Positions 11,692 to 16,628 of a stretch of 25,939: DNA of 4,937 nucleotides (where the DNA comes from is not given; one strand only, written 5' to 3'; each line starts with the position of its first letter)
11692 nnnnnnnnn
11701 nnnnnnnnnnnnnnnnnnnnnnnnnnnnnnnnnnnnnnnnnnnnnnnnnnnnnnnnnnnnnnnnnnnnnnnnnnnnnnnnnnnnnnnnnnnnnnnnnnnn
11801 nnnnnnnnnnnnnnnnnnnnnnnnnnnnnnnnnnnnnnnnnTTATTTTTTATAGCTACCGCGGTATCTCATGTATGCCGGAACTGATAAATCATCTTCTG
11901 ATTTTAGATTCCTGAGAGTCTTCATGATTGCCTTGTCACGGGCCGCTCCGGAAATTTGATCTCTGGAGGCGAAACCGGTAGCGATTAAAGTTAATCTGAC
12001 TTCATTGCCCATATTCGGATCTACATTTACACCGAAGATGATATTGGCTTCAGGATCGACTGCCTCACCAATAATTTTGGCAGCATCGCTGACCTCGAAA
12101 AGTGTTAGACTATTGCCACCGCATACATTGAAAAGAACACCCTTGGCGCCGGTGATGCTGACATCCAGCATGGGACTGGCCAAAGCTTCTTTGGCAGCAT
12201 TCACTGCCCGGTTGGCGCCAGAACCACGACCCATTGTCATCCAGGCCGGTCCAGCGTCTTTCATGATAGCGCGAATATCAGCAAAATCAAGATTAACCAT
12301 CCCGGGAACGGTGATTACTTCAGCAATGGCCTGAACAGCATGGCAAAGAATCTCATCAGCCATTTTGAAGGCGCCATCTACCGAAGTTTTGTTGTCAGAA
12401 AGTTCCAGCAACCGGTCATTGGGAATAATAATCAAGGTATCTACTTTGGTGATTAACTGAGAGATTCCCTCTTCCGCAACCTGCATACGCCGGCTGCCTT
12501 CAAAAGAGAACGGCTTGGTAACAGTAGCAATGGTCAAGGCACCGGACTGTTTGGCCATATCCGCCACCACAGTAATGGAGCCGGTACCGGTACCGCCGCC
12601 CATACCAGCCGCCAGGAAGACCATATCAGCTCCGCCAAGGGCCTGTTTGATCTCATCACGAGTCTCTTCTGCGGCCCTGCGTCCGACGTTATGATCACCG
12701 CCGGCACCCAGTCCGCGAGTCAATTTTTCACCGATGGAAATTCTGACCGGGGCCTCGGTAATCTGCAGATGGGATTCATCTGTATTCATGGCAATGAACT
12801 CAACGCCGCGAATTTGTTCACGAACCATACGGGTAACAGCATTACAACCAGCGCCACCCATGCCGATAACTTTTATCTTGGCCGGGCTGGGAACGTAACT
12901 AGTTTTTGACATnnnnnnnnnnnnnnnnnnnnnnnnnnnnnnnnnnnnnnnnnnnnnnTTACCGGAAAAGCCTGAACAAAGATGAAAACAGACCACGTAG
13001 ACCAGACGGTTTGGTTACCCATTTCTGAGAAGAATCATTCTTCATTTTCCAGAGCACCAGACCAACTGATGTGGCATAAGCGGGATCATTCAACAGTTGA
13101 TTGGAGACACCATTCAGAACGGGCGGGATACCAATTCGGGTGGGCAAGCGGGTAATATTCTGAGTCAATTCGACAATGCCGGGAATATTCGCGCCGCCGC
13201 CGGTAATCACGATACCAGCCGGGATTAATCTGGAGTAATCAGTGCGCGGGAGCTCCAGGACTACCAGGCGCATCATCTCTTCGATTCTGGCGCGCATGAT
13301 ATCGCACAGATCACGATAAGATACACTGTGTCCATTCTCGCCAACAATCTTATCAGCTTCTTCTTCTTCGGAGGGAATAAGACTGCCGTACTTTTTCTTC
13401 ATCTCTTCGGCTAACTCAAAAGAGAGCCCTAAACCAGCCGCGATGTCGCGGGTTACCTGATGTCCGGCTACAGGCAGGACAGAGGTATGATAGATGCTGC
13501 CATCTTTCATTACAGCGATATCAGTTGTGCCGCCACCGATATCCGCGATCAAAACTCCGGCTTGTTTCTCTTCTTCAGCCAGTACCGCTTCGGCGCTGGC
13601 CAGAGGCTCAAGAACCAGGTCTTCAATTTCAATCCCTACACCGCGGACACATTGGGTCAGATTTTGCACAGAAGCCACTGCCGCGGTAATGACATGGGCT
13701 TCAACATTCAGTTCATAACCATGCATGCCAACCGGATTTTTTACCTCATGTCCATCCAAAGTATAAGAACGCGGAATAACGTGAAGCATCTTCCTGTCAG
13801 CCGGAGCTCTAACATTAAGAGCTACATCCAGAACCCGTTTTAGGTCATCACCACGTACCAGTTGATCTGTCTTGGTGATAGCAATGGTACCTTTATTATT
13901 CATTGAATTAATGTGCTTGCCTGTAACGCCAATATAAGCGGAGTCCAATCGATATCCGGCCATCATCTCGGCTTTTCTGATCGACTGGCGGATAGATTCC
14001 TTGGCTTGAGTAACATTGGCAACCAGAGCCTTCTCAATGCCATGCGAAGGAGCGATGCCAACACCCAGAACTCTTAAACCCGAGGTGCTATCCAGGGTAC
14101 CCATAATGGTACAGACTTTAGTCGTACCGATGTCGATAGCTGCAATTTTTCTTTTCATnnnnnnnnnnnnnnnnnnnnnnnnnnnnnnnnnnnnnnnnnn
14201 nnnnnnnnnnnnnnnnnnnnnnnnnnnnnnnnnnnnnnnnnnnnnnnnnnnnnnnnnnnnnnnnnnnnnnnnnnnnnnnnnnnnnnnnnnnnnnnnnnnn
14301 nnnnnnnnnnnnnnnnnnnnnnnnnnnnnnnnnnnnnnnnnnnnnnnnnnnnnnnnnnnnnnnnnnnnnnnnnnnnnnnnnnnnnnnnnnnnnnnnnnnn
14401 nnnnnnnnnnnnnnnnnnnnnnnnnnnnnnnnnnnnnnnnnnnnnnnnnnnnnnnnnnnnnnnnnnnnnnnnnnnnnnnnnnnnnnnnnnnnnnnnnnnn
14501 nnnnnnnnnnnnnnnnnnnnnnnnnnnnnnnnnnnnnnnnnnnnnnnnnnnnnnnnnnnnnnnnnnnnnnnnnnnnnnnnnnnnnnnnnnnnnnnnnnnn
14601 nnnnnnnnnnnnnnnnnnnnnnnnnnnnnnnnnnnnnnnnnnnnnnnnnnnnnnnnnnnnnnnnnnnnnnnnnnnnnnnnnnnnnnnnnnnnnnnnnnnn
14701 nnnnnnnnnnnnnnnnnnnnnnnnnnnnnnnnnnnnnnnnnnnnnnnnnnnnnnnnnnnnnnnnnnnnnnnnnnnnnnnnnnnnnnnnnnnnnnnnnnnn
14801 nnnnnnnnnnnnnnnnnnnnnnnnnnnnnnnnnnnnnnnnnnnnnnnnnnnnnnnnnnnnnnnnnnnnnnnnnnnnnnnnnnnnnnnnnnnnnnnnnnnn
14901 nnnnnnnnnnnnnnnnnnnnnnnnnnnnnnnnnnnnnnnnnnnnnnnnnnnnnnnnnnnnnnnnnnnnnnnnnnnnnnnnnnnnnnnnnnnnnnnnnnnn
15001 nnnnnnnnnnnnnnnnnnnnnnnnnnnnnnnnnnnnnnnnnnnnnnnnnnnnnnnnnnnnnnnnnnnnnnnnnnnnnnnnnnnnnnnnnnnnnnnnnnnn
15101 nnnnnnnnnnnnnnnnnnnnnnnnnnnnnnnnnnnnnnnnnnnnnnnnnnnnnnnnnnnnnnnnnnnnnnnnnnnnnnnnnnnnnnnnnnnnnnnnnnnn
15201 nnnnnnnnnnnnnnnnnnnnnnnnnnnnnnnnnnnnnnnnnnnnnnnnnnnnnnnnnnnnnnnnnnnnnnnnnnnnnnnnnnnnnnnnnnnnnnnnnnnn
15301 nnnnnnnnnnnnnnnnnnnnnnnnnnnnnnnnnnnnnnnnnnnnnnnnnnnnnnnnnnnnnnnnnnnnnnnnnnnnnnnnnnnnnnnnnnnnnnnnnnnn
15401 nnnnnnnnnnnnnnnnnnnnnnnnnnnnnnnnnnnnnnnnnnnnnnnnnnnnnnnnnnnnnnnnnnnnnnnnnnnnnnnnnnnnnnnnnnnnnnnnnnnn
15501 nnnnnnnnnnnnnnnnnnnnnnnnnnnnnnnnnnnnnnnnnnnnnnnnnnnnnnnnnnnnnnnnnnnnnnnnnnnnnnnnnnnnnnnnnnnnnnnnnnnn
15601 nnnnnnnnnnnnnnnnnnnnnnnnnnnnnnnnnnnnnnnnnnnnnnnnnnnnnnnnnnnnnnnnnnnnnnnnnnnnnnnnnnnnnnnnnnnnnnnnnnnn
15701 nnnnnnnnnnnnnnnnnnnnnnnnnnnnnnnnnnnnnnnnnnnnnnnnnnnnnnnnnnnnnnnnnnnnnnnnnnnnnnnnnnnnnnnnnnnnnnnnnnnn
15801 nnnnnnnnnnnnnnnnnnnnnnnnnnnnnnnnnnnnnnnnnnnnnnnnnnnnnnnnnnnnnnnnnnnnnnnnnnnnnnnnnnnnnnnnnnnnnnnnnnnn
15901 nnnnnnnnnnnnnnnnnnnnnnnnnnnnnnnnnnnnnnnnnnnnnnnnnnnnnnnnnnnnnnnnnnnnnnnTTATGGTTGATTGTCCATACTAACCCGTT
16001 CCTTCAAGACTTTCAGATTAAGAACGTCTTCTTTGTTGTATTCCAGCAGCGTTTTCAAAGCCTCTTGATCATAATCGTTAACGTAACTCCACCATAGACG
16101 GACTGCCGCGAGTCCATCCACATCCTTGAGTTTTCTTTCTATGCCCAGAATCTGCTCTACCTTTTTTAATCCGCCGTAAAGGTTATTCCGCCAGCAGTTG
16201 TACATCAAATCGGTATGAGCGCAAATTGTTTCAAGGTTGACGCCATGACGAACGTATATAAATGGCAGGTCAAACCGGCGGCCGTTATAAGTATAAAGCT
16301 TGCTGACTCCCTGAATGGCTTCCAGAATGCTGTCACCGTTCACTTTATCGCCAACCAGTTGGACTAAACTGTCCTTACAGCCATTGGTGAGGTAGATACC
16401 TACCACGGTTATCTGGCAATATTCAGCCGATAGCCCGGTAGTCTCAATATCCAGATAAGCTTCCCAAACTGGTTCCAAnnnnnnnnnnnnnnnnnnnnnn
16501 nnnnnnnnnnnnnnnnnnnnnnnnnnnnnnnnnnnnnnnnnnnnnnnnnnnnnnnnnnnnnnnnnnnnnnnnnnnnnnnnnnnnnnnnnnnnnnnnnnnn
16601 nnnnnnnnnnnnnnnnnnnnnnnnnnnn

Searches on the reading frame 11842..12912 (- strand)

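Call 10: search_protein_families(library=pfam, proteins=[window:11842-12912:-], max_evalue=0.001)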
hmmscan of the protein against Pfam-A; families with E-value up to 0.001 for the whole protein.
window:11842-12912:- (356 aa): 2 families
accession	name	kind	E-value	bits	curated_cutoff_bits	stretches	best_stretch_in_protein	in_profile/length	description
PF00091.31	Tubulin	-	3.8e-48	164.7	33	1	12-172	1-189/190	Tubulin/FtsZ family, GTPase domain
PF12327.13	FtsZ_C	-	1.3e-31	109.2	27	1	221-314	1-94/95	FtsZ family, C-terminal domain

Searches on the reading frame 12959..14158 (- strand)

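Call 10: search_protein_families(library=pfam, proteins=[window:12959-14158:-], max_evalue=0.001)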
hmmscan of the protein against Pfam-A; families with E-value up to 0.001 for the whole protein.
window:12959-14158:- (399 aa): 7 families
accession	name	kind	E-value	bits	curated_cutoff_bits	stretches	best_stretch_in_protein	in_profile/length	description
PF14450.12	FtsA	-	2.8e-42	144.5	31.8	2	205-366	3-127/127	Cell division protein FtsA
PF02491.25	SHS2_FTSA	-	1.4e-23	83.4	25.4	1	80-158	1-79/79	SHS2 domain inserted in FTSA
PF06723.19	MreB_Mbl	-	2e-14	53.6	27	1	172-346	117-307/327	MreB/Mbl protein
PF11104.14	PilM_2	-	1.7e-10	40.8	27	1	189-345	169-307/340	Type IV pilus assembly protein PilM;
PF06277.17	EutA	-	2.2e-06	27.3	27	1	195-240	138-183/475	Ethanolamine utilisation protein EutA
PF08841.16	DDR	-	1e-05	25.2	24.6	1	184-256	117-190/328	Diol dehydratase reactivase ATPase-like domain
PF13941.12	MutL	-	0.00022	20.6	27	1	190-250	232-296/450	MutL protein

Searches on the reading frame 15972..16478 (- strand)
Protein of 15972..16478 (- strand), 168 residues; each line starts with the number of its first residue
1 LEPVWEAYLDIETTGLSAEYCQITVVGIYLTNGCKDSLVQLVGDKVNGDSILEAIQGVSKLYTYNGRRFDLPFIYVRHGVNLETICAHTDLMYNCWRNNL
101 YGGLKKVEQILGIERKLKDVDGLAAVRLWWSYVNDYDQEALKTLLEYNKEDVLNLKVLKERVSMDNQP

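Call 10: search_protein_families(library=pfam, proteins=[window:15972-16478:-], max_evalue=0.001)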
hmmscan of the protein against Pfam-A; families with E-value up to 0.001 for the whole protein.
window:15972-16478:- (168 aa): 1 family
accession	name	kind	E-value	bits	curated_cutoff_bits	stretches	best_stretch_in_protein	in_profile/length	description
PF13482.12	RNase_H_2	-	6.9e-38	130.6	22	1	7-162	1-164/165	RNase_H superfamily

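Call 77: search_solved_structures(query=window:15972-16478:-, max_evalue=0.01)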
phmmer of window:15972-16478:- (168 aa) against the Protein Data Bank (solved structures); distinct sequences matched with E-value up to 0.01: 1.
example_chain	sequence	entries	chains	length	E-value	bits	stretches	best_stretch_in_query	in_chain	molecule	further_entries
8un9_A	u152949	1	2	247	1.1e-07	34.7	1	38-158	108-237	Exonuclease MrfB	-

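Call 78: search_protein_families(library=ncbifam, proteins=[window:15972-16478:-], max_evalue=0.001)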
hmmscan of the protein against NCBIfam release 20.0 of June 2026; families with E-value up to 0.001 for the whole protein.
window:15972-16478:- (168 aa): 1 family
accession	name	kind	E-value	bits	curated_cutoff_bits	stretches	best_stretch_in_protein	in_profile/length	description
TIGR03491.1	TIGR03491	subfamily_domain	7.9e-08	31.7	97.45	1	103-160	403-460/462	TM0106 family RecB-like putative nuclease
